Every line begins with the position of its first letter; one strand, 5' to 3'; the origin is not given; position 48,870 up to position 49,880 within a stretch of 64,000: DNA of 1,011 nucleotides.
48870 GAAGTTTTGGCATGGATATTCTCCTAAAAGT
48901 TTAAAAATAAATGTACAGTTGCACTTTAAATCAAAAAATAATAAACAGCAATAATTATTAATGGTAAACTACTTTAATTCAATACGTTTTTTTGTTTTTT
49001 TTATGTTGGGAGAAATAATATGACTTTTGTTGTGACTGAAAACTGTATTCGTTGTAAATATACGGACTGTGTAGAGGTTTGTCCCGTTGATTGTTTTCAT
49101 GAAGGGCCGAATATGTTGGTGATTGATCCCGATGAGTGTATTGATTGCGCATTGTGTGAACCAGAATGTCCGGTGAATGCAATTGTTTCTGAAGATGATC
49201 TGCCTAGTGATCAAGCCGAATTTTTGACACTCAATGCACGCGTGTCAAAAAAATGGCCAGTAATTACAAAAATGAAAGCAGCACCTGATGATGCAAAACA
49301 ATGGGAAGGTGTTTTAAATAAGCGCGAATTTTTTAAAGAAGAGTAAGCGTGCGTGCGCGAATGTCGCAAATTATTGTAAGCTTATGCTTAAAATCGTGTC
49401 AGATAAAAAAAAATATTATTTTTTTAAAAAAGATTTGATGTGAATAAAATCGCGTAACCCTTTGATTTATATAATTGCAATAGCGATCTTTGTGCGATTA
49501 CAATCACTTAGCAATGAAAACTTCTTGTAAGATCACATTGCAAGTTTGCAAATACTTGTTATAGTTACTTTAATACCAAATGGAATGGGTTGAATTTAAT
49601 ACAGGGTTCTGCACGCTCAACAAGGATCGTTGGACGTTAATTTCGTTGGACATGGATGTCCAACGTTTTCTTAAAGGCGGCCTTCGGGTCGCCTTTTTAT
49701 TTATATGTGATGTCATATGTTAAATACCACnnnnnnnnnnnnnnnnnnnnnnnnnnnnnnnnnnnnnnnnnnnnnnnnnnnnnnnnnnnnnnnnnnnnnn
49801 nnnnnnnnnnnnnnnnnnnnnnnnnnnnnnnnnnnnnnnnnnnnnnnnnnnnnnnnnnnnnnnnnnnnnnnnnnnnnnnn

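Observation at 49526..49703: Candidate RsmZ/CsrB-family sRNA with GGA-loop hairpins and intrinsic terminator, immediately downstream of fdxA and upstream of the T2SS operon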

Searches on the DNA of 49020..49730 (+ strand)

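Call 4: search_rna_families(source=window, start=49340, end=49730, threshold=evalue, max_evalue=10, show_alignments=5)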
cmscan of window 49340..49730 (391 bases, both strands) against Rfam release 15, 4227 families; matches with E-value up to 10: 14.
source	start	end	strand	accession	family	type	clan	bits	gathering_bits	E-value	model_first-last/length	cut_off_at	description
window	49633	49703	+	RF02869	ncS025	Gene; sRNA;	-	24.1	46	0.031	1-85/85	no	Burkholderia sRNA 25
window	49666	49730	-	RF02084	STnc130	Gene; sRNA;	-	18.8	55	2.1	71-135/135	5'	Enterobacteria sRNA STnc130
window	49630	49704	+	RF02538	TarB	Gene; sRNA;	-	18.3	80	0.46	1-79/79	no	Vibrio ToxT activated RNA TarB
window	49461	49539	+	RF02307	TtnuCD33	Gene; snRNA; snoRNA; CD-box;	-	18.1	80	4.3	1-74/74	no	Tetrahymena snoRNA TtnuCD33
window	49664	49724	-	RF02059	STnc50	Gene; sRNA;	-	17.5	55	2.5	1-84/84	no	Salmonella enterica sRNA STnc40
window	49532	49706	-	RF01808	MicX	Gene; sRNA;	-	16.5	75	0.24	1-194/194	no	MicX Vibrio cholerae sRNA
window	49539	49575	+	RF01232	snoR442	Gene; snRNA; snoRNA; CD-box;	-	16.5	50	0.57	1-46/46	no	Small nucleolar RNA R442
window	49544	49695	+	RF00629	P24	Gene;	-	15.9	100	0.034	1-255/255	no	Pseudomonas sRNA P24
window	49449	49533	-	RF00201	snoZ278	Gene; snRNA; snoRNA; CD-box;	-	15.4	36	1.8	1-115/115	no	Small nucleolar RNA Z278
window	49547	49573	+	RF00218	SNORD46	Gene; snRNA; snoRNA; CD-box;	CL00061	13.2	40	6.5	72-98/104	no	Small nucleolar RNA SNORD46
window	49651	49709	+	RF00519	suhB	Gene; sRNA;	CL00108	11.6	41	10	1-77/77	no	Makes More Granules Regulator RNA (mmgR)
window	49660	49730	+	RF01808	MicX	Gene; sRNA;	-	11.5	75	4.8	1-71/194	3'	MicX Vibrio cholerae sRNA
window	49671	49730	-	RF02601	BASRCI337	Gene; sRNA;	-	11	229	2.7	121-191/191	5'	Brucella sRNA CI337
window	49592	49693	+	RF02634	EF3314_EF3315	Gene; sRNA;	-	11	100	5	1-141/141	no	Enterococcus sRNA EF3314_EF3315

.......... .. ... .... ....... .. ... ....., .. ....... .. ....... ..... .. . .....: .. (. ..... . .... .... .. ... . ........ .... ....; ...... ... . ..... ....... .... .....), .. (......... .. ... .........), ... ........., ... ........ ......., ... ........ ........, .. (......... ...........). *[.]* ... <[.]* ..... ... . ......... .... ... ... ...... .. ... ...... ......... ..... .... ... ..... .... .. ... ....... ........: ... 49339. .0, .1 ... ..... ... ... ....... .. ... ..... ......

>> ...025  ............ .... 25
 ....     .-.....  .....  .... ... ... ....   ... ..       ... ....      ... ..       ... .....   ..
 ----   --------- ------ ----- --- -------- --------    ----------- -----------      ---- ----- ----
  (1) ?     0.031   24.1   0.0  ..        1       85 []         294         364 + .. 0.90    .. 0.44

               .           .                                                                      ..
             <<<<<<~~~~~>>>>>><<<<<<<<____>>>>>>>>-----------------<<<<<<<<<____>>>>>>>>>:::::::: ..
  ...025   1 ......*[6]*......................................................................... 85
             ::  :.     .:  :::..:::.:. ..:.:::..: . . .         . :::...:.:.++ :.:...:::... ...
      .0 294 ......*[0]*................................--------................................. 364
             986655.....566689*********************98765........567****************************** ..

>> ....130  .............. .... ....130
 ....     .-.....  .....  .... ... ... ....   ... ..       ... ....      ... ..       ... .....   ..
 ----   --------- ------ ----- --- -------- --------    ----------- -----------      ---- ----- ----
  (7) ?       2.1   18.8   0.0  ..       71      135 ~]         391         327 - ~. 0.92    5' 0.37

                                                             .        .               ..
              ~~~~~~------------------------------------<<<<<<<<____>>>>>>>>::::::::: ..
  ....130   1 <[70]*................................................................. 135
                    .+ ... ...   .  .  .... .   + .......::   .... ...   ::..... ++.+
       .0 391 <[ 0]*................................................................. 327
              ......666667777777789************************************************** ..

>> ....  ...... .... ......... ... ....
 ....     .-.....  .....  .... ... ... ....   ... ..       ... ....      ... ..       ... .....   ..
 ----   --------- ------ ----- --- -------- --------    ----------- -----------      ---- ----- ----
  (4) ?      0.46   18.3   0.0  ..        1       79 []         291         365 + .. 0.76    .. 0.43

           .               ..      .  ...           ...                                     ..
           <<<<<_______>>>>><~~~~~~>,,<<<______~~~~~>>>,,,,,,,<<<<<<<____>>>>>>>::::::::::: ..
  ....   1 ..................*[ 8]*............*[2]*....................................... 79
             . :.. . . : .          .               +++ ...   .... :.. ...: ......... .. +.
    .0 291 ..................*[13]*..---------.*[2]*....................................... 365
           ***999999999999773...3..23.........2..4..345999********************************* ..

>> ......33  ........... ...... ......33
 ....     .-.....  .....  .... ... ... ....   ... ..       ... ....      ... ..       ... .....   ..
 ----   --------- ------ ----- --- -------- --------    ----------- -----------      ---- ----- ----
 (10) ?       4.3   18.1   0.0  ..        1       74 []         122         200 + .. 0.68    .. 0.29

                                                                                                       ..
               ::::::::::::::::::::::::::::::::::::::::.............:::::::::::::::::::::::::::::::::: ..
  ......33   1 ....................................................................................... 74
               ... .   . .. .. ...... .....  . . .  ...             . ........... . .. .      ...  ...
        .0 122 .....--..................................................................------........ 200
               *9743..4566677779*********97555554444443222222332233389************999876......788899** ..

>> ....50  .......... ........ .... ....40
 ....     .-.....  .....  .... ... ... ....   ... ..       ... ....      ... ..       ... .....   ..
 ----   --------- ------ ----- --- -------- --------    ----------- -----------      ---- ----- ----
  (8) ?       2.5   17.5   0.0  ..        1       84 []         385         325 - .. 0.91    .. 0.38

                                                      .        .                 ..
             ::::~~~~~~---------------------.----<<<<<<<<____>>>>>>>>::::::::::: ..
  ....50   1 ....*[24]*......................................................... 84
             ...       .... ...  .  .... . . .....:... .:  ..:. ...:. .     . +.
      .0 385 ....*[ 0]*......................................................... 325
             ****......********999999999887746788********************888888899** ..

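Call 17: search_rna_families(sources=[L002, L005, L008, L009, L011, L013, L014, L015, L021, L025, L026, L033, L035, L061, L065, L059, L034, L039, L062, L010], threshold=gathering)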
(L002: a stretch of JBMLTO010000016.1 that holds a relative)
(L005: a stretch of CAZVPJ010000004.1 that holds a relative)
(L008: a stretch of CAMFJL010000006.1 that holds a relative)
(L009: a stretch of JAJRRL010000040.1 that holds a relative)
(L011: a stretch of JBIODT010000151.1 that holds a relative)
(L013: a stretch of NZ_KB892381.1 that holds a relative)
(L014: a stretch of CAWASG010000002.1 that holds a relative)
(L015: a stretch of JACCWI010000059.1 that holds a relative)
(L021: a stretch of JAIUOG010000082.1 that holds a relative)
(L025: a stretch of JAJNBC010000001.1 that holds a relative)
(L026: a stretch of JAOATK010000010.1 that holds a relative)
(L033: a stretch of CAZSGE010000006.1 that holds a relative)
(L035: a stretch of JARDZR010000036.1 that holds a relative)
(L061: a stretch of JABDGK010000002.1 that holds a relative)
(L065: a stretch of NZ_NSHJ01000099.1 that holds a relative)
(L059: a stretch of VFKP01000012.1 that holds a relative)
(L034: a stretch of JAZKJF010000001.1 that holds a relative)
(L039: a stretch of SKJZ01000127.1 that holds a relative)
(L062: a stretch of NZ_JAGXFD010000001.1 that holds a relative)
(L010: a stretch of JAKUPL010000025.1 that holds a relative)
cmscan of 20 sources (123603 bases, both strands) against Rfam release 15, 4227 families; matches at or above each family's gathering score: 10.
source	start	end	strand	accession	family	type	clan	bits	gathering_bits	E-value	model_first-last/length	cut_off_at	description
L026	2362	2434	-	RF00005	tRNA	Gene; tRNA;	CL00001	72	29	1.7e-13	1-71/71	no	tRNA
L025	2564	2636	+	RF00005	tRNA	Gene; tRNA;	CL00001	69.9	29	6.4e-13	1-71/71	no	tRNA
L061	2595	2667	+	RF00005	tRNA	Gene; tRNA;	CL00001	69.1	29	1.1e-12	1-71/71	no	tRNA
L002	2428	2499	+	RF00005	tRNA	Gene; tRNA;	CL00001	68.3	29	1.7e-12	1-71/71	no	tRNA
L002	2577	2647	+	RF00005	tRNA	Gene; tRNA;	CL00001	60.8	29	2.1e-10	1-71/71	no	tRNA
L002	2659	2742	+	RF00005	tRNA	Gene; tRNA;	CL00001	58.6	29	8.3e-10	1-71/71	no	tRNA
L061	2724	2794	+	RF00005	tRNA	Gene; tRNA;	CL00001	58.4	29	9.5e-10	1-71/71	no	tRNA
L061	2859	2944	+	RF00005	tRNA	Gene; tRNA;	CL00001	57.8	29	1.4e-09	1-71/71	no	tRNA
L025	2660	2730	+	RF00005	tRNA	Gene; tRNA;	CL00001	56.9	29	2.5e-09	1-71/71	no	tRNA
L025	2749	2833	+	RF00005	tRNA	Gene; tRNA;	CL00001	56.3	29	3.5e-09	1-71/71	no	tRNA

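Call 56: build_rna_model(alignment_id=A3, structure=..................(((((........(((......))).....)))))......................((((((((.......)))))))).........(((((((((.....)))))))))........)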
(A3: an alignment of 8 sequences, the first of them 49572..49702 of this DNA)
Model R1 built from alignment A3 (8 sequences, 138 columns); structure: as given.
model positions 131; base pairs 25; branch points 2; effective number of sequences 1.03; information 0.591 bits per position. Calibrated on 0.2 Mb of random sequence (short: E-values are rough).
structure used (alignment columns):
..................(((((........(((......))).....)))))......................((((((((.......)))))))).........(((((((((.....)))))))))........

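Call 58: search_with_rna_model(model_id=R1, source=window, filters=off, max_evalue=10)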
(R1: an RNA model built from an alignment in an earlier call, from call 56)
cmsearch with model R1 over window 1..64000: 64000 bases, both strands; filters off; matches with E-value up to 10: 25.
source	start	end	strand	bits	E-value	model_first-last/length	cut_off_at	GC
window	49572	49702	+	158.7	8.4e-38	1-131/131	no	0.43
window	49644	49665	-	14.7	0.1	72-93/131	no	0.55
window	17595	17656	+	13.2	0.25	1-131/131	no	0.37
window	61303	61377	-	12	0.51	1-131/131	no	0.23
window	44969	45026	-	11.4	0.74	1-131/131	no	0.26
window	54087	54175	+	10.1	1.6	1-131/131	no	0.43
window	18036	18129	+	9.8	1.8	1-131/131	no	0.36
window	12796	12869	-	9.1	2.7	1-131/131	no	0.27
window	48939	48998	-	9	2.8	1-131/131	no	0.18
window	49674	49699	-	9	2.9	99-124/131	no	0.58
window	44928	45008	+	8.7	3.4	1-131/131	no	0.31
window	13296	13421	-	8.6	3.6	1-131/131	no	0.37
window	51241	51315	+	8.5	3.8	1-131/131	no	0.47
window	41185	41258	-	8.5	3.9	1-131/131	no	0.32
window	42749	42777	+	8.3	4.4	1-131/131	no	0.28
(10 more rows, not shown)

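Call 60: search_with_rna_model(model_id=R1, sources=[L096, L097, L098, L099, L100, L101, L102, L103, L104, L105, L106, L107, L108, L109, L110, L111, L112, L113, L114, L115, L116, L117, L118, L119, L120, L121, L122, L123, L124, L125, L126, L127, L128, L129, L130, L131, L132, L133], max_evalue=0.01, make_alignment=true)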
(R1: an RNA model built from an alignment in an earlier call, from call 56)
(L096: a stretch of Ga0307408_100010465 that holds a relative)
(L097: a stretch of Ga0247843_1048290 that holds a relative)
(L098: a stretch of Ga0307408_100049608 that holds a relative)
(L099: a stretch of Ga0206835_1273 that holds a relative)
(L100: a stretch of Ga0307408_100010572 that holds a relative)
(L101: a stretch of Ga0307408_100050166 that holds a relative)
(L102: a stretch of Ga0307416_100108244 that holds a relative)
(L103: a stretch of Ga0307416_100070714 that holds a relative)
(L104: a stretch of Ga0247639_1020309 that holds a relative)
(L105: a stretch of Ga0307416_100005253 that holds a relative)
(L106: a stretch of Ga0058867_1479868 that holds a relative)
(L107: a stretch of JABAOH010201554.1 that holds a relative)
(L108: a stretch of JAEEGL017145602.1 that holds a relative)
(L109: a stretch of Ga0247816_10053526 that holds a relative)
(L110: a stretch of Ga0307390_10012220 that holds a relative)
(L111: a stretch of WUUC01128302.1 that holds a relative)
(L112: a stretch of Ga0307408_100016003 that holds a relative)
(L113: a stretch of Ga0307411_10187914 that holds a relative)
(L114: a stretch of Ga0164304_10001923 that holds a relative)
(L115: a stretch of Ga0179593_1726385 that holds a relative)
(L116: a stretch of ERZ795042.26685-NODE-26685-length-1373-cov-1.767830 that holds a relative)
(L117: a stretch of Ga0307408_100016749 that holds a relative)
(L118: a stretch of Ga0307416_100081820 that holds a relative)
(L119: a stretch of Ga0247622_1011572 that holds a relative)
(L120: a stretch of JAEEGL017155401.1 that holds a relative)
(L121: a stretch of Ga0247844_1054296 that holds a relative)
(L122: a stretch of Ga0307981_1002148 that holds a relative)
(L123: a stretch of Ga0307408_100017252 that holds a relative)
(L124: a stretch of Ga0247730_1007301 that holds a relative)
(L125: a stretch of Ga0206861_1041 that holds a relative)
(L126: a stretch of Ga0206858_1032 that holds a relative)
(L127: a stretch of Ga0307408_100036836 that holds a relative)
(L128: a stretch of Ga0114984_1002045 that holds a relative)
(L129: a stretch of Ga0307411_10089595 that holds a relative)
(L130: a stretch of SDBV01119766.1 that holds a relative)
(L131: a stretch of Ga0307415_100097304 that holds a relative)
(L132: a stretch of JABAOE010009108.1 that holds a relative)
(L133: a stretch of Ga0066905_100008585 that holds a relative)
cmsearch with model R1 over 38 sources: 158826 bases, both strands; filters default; matches with E-value up to 0.01: 3.
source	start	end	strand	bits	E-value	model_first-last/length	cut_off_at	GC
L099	820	949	+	160.6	7.1e-38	1-131/131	no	0.45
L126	211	340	+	160.6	7.1e-38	1-131/131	no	0.45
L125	1151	1285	-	120.3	9.2e-28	1-131/131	no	0.46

Alignment A4: 3 matches aligned to the model, 136 columns, each read 5' to 3' on its own strand. Consensus structure (alignment columns), stored with it:
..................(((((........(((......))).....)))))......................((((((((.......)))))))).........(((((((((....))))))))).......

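Call 70: search_with_rna_model(model_id=R1, sources=[window, L095, L083, L099, L091, L088, L082, L085, L092, L125], max_evalue=0.00001, make_alignment=true)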
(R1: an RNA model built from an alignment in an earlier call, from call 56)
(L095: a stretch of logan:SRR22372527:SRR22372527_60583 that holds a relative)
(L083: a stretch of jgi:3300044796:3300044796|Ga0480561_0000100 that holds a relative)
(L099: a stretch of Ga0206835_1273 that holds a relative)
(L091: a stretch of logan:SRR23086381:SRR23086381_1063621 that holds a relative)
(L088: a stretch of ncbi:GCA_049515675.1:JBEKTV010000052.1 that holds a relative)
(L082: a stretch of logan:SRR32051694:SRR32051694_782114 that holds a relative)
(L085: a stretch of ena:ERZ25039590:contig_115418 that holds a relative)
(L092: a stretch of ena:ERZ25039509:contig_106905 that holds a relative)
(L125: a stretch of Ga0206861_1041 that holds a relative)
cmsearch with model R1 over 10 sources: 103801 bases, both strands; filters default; matches with E-value up to 0.00001: 10.
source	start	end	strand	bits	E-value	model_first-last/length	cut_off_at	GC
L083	2357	2486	+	160.6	4.6e-38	1-131/131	no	0.45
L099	820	949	+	160.6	4.6e-38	1-131/131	no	0.45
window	49572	49702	+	158.8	1.3e-37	1-131/131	no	0.43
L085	2354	2486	+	158.1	2e-37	1-131/131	no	0.45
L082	2366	2497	+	156.8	4.1e-37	1-131/131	no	0.47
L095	409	538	+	154.2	1.8e-36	1-131/131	no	0.42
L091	770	898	+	150.7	1.4e-35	1-131/131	no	0.45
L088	1388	1519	+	149.8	2.3e-35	1-131/131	no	0.41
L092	2294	2427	+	144.7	4.5e-34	1-131/131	no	0.43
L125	1151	1285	-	120.3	6e-28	1-131/131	no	0.46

Alignment A6: 10 matches aligned to the model, 137 columns, each read 5' to 3' on its own strand. Consensus structure (alignment columns), stored with it:
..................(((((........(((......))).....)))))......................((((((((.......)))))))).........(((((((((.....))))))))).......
